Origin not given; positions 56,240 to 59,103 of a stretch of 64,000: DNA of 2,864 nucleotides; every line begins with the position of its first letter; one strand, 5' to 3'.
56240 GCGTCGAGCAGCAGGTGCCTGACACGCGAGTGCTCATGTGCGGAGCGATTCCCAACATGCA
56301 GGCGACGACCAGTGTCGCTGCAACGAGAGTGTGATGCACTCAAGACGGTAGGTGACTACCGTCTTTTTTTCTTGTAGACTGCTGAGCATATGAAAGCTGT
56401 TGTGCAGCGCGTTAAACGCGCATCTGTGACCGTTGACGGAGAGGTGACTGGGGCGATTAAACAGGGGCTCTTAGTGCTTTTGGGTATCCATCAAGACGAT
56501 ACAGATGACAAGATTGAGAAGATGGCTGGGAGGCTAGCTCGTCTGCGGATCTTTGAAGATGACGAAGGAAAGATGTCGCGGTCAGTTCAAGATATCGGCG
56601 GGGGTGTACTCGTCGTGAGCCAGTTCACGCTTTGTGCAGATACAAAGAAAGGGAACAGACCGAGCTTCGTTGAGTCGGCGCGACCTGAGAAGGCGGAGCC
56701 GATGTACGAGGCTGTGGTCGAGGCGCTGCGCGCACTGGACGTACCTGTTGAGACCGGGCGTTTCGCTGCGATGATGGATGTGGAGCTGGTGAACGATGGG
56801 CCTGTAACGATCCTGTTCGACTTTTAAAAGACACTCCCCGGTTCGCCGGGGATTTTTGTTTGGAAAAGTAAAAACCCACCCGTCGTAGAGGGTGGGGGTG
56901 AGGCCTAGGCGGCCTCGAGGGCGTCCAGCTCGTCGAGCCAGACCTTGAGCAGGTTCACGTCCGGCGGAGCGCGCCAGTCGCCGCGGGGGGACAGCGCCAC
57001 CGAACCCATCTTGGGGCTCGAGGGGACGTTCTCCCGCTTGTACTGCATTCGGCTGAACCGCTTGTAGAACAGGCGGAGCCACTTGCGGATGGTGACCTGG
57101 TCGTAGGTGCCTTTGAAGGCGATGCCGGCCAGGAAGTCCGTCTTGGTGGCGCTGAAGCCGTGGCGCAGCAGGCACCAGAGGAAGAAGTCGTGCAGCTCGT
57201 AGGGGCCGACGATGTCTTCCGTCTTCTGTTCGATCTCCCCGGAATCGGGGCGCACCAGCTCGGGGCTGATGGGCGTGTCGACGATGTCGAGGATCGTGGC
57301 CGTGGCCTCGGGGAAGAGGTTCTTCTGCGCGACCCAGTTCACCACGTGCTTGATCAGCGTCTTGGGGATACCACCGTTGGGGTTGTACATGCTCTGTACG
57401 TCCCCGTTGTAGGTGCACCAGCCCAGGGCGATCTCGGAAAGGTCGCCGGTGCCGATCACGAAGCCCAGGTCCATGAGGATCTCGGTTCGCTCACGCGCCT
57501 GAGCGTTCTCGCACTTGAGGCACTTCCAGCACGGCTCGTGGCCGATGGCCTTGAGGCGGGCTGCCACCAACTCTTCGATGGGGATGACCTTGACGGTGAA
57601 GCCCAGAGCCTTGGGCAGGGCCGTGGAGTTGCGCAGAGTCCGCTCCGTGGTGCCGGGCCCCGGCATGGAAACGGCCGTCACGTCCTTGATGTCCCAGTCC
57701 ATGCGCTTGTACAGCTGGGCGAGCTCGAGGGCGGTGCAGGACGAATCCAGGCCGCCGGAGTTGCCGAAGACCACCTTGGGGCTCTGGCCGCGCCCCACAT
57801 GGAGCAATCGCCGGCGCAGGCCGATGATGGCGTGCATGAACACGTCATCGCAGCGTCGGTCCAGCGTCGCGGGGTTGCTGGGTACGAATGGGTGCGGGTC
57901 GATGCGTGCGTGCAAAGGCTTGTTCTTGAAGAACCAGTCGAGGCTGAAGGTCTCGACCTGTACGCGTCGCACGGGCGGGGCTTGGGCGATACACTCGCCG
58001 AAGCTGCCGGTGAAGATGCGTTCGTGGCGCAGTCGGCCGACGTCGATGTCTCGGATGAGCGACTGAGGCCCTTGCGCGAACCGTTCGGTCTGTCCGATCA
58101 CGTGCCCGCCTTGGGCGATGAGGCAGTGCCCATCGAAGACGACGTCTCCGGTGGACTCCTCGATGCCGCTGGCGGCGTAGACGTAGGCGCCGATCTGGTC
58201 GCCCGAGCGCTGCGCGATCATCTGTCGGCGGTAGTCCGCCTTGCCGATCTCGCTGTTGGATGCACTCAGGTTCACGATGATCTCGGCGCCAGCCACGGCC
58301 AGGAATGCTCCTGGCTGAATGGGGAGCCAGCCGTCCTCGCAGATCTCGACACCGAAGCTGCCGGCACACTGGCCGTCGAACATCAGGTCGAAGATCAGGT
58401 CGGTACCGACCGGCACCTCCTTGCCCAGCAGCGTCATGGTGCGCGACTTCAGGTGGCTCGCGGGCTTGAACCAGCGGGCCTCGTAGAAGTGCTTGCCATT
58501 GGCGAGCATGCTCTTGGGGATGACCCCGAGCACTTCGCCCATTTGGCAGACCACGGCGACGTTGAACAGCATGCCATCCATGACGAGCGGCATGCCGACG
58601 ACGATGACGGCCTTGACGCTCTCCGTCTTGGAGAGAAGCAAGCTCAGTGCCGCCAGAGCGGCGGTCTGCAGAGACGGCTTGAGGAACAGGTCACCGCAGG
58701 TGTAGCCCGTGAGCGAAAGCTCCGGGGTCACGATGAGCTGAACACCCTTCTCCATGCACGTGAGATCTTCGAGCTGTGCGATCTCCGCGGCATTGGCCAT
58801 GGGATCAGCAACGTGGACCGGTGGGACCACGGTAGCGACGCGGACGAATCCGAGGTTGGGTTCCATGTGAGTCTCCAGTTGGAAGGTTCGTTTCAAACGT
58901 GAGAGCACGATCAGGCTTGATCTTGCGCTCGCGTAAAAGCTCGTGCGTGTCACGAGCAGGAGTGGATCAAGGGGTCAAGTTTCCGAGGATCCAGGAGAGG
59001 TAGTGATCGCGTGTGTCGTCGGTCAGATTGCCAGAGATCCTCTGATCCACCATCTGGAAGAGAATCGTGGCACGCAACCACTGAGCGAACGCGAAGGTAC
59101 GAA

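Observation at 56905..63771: High-GC NAD(P) salvage island: nadE(Gln)-nudix, radical SAM, pncB, nadD::nadK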

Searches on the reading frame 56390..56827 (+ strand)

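Call 4: search_protein_families(library=pfam, proteins=[window:56390-56827:+])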
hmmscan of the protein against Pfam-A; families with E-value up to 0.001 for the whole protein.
window:56390-56827:+ (145 aa): 1 family
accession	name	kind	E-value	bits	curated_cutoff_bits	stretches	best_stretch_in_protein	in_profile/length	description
PF02580.21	Tyr_Deacylase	-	9e-62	208.1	25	1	2-144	1-144/144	D-Tyr-tRNA(Tyr) deacylase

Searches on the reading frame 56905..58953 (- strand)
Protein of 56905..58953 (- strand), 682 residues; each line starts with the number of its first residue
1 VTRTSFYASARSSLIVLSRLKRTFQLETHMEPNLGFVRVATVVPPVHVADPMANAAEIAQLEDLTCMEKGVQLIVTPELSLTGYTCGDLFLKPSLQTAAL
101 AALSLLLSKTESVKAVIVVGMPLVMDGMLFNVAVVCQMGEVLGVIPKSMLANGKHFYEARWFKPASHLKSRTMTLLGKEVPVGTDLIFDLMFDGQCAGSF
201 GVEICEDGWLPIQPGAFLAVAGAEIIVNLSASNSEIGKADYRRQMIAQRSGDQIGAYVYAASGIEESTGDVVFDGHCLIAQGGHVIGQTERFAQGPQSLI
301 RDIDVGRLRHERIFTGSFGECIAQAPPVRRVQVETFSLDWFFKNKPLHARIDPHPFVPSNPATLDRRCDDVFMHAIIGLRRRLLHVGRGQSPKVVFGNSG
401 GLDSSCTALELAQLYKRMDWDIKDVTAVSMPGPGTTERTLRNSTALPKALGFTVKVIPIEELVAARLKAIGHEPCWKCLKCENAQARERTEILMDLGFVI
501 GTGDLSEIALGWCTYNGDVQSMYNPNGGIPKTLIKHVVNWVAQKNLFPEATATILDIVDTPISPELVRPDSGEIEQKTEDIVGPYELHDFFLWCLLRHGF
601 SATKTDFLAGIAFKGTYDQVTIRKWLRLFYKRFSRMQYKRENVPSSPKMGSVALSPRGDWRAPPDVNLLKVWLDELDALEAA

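Call 4: search_protein_families(library=pfam, proteins=[window:56905-58953:-])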
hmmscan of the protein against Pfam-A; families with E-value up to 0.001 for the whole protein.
window:56905-58953:- (682 aa): 2 families
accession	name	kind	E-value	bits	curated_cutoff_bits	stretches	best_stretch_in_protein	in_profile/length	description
PF02540.23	NAD_synthase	-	1.2e-19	70.9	21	1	390-542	17-167/242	NAD synthase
PF00795.27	CN_hydrolase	-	6e-16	59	23.2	1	39-309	2-252/256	Carbon-nitrogen hydrolase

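Call 5: search_protein_families(library=ncbifam, proteins=[window:56905-58953:-], max_evalue=0.01)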
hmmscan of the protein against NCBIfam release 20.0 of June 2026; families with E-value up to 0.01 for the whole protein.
window:56905-58953:- (682 aa): 5 families
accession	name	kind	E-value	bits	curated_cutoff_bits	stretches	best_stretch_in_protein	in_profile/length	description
NF002730.0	PRK02628.1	equivalog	7.6e-210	698.5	473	1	30-679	6-673/677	NAD(+) synthase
NF010588.0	PRK13981.1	equivalog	1.9e-57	194.9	479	1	46-663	14-537/546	NAD+ synthase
NF010587.0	PRK13980.1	equivalog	4.6e-16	58.8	255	1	390-537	30-174/267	NAD+ synthase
TIGR00552.1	nadE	equivalog_domain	1.4e-14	54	63.65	1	390-542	21-175/251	NAD(+) synthase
TIGR03381.1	agmatine_aguB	equivalog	2.4e-10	40.2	410.25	2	197-318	142-268/279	N-carbamoylputrescine amidase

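Call 51: search_protein_families(library=padloc, proteins=[window:56905-58953:-], max_evalue=0.01)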
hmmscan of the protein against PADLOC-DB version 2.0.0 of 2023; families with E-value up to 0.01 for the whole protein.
window:56905-58953:- (682 aa): 0 families

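Call 53: find_homologous_proteins(query=window:56905-58953:-)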
Query window:56905-58953:- (682 aa): 7917 proteins with E <= 0.001 among 8000 candidates; the best 120 are listed.
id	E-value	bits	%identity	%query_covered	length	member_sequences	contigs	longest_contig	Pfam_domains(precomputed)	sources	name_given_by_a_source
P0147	0.0e+0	1513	100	96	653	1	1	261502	PF00795.28,PF02540.24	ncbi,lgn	-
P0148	0.0e+0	1241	81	96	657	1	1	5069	PF00795.28,PF02540.24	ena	-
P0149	6.3e-257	872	59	95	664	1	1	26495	PF00795.28,PF02540.24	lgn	-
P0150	2.8e-209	715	50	92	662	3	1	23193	PF00795.28,PF02540.24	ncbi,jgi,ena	jgi:NAD+ synthase (glutamine-hydrolysing)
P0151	5.1e-209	714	51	94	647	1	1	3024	PF00795.28,PF02540.24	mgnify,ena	mgnify:CR=1 FL=1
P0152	1.6e-204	699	51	95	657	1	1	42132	PF00795.28,PF02540.24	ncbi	ncbi:MAG: NAD(+) synthase [Candidatus Uhrbacteria bacterium]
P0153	8.9e-204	697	51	95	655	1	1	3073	PF00795.28,PF02540.24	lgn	-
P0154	1.7e-203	696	51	96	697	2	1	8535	PF00795.28,PF02540.24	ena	-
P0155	6.1e-203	694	50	95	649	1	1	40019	PF00795.28,PF02540.24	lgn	-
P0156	6.3e-203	694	51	95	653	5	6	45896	PF00795.28,PF02540.24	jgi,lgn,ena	-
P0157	1.3e-202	693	50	95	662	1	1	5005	PF00795.28,PF02540.24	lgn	-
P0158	1.1e-201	690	50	95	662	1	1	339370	PF00795.28,PF02540.24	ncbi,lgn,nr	ncbi:MAG: NAD(+) synthase [Candidatus Uhrbacteria bacterium]|nr:NAD(+) synthase [Candidatus Uhrbacte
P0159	1.2e-201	690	50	93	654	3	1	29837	PF00795.28,PF02540.24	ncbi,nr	ncbi:NAD(+) synthase [Candidatus Uhrbacteria bacterium RIFCSPLOWO2_12_FULL_47_9]|nr:MAG: NAD(+) synt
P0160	2.6e-201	688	52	95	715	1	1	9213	PF00795.28,PF02540.24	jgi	jgi:NAD+ synthase (glutamine-hydrolysing)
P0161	2.7e-201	688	52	96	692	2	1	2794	PF00795.28,PF02540.24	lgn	-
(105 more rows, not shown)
